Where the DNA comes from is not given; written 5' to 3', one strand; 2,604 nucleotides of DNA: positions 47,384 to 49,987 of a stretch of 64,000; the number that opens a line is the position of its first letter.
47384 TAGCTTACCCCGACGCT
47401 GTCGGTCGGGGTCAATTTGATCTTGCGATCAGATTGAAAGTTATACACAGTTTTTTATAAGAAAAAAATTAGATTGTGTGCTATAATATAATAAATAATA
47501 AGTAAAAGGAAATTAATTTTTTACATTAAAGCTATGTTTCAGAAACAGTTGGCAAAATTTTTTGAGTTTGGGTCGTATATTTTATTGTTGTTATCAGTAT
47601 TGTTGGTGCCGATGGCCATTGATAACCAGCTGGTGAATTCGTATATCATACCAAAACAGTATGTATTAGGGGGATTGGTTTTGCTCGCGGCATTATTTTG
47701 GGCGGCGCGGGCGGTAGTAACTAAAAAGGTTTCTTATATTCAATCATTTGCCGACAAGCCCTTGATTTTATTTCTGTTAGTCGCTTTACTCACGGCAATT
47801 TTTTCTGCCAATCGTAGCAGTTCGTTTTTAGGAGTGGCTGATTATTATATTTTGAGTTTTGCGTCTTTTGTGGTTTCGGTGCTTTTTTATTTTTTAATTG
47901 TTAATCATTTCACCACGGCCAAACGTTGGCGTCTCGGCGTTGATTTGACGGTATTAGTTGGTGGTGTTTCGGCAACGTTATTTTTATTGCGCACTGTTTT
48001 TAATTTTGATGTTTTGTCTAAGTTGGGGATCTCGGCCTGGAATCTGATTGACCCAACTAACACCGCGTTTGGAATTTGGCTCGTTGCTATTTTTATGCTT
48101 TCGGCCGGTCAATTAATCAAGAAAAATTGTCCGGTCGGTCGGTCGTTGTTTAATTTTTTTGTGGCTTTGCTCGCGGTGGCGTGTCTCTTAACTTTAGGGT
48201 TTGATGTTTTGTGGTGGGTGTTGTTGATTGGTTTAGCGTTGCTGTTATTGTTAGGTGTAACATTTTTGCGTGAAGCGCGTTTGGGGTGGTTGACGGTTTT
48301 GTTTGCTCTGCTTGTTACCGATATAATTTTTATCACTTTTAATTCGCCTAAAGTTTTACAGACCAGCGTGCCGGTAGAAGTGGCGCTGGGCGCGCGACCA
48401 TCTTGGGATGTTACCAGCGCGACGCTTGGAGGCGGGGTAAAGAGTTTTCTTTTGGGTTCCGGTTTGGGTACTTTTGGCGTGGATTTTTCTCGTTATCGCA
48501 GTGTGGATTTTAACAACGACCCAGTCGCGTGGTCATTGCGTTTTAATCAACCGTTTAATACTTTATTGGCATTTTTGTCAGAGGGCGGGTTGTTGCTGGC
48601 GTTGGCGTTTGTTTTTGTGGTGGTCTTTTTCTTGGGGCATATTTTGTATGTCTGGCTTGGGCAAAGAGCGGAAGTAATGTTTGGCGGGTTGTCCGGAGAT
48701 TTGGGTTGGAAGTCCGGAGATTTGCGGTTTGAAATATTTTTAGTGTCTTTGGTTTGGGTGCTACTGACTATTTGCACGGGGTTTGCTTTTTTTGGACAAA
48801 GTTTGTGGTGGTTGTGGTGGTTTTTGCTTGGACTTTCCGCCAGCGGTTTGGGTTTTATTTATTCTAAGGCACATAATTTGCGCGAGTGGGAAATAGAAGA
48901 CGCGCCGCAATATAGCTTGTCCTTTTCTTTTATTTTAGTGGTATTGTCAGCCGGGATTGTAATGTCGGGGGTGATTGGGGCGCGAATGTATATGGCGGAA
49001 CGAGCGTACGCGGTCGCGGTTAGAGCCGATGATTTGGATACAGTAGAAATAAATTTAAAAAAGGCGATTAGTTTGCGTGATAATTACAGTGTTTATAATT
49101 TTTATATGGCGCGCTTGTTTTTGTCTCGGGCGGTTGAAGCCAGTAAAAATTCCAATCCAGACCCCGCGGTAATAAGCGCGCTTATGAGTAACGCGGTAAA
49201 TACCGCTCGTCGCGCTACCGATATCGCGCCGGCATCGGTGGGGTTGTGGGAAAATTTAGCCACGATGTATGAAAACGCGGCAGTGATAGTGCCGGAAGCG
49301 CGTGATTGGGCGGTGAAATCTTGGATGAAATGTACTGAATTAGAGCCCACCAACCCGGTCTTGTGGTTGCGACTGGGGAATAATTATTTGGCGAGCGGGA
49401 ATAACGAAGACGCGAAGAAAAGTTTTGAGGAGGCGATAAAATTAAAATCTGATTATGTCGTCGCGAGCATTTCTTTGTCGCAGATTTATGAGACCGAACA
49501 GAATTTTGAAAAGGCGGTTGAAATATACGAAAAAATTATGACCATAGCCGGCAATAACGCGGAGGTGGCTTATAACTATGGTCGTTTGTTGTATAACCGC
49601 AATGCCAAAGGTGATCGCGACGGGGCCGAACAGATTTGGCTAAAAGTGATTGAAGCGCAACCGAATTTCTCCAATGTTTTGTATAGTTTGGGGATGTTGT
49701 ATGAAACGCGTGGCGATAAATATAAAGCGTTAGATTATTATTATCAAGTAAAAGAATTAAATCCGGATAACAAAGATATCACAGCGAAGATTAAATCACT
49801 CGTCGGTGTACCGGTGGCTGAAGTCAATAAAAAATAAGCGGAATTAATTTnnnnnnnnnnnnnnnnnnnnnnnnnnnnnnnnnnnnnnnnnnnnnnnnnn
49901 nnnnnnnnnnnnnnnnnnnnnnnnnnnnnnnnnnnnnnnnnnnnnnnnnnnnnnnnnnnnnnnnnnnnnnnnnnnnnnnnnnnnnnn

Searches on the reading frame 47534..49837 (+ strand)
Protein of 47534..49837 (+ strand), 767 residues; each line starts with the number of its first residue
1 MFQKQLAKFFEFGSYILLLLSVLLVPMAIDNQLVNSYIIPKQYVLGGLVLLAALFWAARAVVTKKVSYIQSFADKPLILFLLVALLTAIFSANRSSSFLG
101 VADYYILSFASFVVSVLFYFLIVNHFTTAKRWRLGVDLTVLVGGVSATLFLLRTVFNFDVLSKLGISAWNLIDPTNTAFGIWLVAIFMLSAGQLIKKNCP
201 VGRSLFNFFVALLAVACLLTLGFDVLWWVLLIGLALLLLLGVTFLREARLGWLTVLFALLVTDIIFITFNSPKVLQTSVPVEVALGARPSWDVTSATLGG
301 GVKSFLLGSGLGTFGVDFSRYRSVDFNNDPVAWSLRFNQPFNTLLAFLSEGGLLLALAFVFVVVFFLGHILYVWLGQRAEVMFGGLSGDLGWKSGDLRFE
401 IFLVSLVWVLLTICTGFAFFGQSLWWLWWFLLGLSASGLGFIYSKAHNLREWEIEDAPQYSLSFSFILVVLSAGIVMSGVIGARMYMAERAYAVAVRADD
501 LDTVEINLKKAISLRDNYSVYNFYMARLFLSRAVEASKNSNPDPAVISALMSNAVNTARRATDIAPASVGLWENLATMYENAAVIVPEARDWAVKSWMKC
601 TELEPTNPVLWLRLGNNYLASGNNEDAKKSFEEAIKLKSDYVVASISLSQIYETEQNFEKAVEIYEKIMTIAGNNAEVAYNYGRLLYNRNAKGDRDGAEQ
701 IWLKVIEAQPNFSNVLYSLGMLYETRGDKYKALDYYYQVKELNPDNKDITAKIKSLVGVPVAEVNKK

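Call 78: search_protein_families(library=pfam, proteins=[window:47534-49837:+], max_evalue=0.0001)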
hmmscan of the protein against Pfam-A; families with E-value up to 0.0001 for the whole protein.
window:47534-49837:+ (767 aa): 11 families
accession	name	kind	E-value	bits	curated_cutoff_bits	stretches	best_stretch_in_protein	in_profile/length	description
PF13431.12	TPR_17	-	4.3e-16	58.2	24.4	0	702-733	2-33/34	Tetratricopeptide repeat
PF00515.34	TPR_1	-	4.9e-16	58.2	27.8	1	714-746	2-34/34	Tetratricopeptide repeat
PF13181.12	TPR_8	-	6.9e-16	57.4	25.7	0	610-640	3-33/34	Tetratricopeptide repeat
PF07719.23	TPR_2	-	6e-15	54.5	27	1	610-639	3-32/34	Tetratricopeptide repeat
PF13428.12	TPR_14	-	4.6e-13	48.9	23.5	0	646-685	5-44/44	Tetratricopeptide repeat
PF23914.1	TPR_CcmH_CycH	-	6.1e-12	46.1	42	1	648-747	56-155/158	Cytochrome c-type biogenesis protein H TPR domain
PF13432.12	TPR_16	-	3.2e-11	43.9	32.7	1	612-669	1-58/65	Tetratricopeptide repeat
PF14559.12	TPR_19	-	1.9e-10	41.3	25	0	655-714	4-60/68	Tetratricopeptide repeat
PF13174.12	TPR_6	-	3.5e-08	34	26.3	0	715-745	2-32/33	Tetratricopeptide repeat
PF13424.12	TPR_12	-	4.9e-08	33.5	30.1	0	610-672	5-75/77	Tetratricopeptide repeat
PF13176.12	TPR_7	-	3.7e-07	30.1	27.9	0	647-675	4-32/36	Tetratricopeptide repeat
